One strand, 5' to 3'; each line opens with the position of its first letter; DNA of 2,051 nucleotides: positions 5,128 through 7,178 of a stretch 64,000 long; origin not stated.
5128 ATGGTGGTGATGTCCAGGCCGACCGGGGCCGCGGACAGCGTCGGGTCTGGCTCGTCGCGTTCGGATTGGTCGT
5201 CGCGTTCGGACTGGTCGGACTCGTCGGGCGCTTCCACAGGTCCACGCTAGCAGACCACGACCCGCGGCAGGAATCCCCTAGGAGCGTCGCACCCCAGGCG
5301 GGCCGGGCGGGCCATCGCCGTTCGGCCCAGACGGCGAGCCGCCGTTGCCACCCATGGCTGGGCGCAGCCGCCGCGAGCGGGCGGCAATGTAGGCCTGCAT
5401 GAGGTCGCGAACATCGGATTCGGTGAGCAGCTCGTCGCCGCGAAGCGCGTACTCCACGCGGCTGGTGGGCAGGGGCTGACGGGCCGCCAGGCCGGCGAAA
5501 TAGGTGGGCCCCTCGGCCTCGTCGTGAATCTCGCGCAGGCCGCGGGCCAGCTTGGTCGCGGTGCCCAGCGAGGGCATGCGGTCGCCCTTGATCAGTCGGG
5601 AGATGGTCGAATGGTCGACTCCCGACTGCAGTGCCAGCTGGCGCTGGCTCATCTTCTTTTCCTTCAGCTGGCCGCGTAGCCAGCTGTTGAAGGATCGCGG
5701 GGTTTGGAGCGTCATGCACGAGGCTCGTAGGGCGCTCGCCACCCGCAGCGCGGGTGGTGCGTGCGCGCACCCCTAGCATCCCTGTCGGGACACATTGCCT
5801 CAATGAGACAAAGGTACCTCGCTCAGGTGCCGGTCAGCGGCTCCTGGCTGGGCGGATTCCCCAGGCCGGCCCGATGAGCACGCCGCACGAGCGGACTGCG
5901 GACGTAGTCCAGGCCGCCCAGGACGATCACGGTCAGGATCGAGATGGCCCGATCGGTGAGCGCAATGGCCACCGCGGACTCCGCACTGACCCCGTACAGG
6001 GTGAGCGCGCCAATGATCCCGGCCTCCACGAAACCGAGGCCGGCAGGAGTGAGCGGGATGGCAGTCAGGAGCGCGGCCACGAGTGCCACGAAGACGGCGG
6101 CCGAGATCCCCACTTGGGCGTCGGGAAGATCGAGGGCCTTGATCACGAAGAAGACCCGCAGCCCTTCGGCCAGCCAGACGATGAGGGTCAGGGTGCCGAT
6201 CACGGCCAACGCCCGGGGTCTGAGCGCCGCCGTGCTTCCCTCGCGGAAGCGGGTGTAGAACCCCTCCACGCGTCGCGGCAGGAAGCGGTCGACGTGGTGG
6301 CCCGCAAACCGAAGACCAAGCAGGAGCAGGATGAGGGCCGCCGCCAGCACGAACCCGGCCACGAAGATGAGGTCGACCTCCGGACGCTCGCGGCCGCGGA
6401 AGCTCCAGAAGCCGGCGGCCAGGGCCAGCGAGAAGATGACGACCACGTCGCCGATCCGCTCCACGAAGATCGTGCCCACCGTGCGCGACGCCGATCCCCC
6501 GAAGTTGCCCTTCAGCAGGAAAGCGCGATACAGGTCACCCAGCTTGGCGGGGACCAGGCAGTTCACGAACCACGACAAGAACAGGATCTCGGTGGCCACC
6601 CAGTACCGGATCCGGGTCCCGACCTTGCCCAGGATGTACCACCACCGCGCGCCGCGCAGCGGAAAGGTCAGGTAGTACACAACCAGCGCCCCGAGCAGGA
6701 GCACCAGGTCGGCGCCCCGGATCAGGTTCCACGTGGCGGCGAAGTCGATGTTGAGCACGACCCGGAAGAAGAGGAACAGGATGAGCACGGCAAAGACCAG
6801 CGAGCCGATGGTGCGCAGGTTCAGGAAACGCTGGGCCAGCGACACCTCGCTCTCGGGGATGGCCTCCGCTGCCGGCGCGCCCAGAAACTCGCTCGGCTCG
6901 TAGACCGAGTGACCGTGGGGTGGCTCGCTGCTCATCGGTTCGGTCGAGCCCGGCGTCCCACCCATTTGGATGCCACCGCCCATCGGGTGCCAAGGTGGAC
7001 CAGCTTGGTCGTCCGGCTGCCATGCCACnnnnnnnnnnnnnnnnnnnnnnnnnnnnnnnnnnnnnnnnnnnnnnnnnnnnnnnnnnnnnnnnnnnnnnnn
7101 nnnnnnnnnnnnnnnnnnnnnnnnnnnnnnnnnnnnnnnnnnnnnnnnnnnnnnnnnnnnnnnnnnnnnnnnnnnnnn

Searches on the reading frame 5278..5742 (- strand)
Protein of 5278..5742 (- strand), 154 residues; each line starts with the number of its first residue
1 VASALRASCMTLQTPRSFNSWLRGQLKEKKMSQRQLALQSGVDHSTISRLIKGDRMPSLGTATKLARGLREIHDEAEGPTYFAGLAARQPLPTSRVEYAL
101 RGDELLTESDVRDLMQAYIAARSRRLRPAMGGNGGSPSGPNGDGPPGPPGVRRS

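Call 26: search_protein_families(library=pfam, proteins=[window:5278-5742:-])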
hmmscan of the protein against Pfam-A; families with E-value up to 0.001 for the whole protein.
window:5278-5742:- (154 aa): 5 families
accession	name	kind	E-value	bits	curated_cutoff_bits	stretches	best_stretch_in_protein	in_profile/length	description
PF01381.28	HTH_3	-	1.2e-12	48.1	23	1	25-70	4-49/55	Helix-turn-helix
PF13560.12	HTH_31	-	1.1e-08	35.7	27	1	28-70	12-55/64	Helix-turn-helix domain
PF13443.12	HTH_26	-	6.8e-05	23.5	22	1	22-67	2-48/63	Cro/C1-type HTH DNA-binding domain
PF13936.12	HTH_38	-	0.00027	21.1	27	1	25-52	15-42/44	Helix-turn-helix domain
PF12844.13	HTH_19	-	0.00082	19.7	30.2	0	26-66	8-48/64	Helix-turn-helix domain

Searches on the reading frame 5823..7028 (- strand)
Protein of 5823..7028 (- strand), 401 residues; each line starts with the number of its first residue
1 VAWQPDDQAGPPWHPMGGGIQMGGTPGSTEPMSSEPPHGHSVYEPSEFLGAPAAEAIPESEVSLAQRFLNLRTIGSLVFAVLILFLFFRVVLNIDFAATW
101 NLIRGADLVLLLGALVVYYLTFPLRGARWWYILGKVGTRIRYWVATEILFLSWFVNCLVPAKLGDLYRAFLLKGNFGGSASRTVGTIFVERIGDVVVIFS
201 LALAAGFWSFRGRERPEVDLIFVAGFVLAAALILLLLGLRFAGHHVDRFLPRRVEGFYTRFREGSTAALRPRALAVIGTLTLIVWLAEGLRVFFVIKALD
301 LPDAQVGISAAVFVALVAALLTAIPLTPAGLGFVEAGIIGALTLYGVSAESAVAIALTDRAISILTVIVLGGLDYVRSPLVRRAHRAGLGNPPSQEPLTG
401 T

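Call 26: search_protein_families(library=pfam, proteins=[window:5823-7028:-])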
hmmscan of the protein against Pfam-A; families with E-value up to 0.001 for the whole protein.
window:5823-7028:- (401 aa): 1 family
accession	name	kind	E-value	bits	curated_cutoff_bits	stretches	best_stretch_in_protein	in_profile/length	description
PF03706.18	LPG_synthase_TM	-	3.3e-52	178.3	33.4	1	76-371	5-302/302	Lysylphosphatidylglycerol synthase TM region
